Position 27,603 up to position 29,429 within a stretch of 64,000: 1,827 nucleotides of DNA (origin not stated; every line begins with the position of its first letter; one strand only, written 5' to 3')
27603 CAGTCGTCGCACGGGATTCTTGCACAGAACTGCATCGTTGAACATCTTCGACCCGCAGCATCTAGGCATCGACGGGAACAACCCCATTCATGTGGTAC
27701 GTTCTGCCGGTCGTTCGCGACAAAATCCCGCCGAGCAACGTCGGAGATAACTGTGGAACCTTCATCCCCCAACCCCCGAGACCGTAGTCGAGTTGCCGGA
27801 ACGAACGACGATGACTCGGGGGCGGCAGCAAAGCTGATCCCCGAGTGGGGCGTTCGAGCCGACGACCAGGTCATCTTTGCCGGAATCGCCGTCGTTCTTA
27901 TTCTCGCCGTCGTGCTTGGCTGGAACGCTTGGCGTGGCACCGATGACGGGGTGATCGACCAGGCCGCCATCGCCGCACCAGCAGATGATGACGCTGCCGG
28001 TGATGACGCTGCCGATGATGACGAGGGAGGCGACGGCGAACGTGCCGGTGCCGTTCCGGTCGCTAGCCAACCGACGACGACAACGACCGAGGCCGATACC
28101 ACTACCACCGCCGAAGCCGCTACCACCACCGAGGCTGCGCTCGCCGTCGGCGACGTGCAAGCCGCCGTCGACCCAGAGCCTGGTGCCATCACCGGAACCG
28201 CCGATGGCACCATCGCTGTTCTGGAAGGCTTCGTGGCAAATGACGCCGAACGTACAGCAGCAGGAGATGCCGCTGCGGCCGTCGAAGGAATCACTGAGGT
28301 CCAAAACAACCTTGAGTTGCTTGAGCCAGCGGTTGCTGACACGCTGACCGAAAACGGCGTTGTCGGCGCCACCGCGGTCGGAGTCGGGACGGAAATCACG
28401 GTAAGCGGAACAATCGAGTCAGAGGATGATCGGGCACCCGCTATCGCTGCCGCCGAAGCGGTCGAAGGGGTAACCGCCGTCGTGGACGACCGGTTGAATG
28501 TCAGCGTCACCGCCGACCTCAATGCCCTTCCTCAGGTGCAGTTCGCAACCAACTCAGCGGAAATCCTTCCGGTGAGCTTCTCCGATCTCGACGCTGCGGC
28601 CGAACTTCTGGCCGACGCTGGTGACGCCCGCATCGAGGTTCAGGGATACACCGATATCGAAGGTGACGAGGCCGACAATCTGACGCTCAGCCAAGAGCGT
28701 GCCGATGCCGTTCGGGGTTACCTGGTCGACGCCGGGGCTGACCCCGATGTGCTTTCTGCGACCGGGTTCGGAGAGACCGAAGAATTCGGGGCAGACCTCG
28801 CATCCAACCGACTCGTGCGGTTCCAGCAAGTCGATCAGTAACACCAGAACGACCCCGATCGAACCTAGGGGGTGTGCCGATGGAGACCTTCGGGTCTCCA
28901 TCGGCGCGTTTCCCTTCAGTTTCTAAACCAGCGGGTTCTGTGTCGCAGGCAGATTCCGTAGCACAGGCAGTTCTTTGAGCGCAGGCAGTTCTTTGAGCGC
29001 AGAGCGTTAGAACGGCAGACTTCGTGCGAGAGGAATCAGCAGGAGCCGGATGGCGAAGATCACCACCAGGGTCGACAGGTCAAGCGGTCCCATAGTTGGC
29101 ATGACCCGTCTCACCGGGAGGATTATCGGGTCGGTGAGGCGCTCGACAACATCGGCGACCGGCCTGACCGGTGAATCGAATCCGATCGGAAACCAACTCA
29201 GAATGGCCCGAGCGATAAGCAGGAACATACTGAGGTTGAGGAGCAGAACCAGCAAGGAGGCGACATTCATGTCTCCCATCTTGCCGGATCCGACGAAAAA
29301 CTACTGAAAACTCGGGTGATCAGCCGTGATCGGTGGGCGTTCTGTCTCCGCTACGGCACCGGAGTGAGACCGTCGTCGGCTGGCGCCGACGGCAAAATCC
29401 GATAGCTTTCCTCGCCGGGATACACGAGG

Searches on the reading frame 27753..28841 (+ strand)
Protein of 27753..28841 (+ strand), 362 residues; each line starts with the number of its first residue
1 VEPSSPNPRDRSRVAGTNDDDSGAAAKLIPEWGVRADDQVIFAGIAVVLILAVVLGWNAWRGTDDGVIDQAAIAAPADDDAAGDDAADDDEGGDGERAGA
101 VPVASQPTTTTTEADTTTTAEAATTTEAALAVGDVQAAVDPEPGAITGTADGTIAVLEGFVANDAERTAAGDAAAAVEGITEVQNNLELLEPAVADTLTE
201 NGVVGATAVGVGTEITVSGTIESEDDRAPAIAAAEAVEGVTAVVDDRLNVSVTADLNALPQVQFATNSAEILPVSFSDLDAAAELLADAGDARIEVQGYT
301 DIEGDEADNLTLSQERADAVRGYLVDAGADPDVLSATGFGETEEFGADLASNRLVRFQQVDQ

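Call 53: search_protein_families(library=pfam, proteins=[window:27753-28841:+], max_evalue=0.001)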
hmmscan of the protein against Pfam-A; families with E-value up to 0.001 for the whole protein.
window:27753-28841:+ (362 aa): 2 families
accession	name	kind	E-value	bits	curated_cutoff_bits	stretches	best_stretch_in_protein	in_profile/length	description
PF00691.25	OmpA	-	5.5e-16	59.1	27.2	1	264-344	2-84/98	OmpA family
PF04972.22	BON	-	2.1e-12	47.6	27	2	148-189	26-67/69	BON domain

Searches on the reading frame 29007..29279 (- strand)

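Call 53: search_protein_families(library=pfam, proteins=[window:29007-29279:-], max_evalue=0.001)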
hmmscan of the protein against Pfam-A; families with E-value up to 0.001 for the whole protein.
window:29007-29279:- (90 aa): 1 family
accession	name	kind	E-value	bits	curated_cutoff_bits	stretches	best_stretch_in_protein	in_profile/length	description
PF02325.22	YGGT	-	4.6e-17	62.6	27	1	12-81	2-67/70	YGGT family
